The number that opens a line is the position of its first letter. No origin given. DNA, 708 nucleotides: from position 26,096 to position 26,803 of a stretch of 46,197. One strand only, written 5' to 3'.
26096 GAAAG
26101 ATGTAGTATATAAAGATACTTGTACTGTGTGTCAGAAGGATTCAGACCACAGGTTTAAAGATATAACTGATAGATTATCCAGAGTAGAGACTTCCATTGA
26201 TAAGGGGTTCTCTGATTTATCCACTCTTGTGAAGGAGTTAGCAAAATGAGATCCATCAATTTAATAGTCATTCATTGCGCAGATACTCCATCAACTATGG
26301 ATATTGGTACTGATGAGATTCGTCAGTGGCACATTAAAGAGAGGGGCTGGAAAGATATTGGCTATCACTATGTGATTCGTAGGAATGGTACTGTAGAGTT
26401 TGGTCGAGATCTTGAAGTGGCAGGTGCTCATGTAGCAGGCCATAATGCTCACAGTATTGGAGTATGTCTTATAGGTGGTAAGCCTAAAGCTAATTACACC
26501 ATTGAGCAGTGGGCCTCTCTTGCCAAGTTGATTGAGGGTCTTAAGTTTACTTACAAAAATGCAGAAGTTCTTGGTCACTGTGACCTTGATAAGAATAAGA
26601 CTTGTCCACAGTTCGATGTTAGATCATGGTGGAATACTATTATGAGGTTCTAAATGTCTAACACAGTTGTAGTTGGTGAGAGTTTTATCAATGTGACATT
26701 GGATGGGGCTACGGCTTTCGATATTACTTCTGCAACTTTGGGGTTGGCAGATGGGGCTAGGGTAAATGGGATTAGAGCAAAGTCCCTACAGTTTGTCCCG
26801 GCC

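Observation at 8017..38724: Nine co-oriented copies of a 29-bp quasi-palindromic intergenic motif (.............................)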

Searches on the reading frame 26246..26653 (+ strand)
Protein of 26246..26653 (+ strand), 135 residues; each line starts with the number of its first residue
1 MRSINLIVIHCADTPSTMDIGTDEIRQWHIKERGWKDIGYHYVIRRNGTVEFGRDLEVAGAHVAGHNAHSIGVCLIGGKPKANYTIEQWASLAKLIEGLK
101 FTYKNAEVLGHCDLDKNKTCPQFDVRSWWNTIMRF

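Call 20: search_protein_families(library=pfam, proteins=[window:26246-26653:+], max_evalue=0.01)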
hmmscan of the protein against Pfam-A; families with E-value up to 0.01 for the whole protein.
window:26246-26653:+ (135 aa): 1 family
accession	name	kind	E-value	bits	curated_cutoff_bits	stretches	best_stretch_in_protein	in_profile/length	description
PF01510.30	Amidase_2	-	2.2e-18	67.3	26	1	2-122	3-130/131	N-acetylmuramoyl-L-alanine amidase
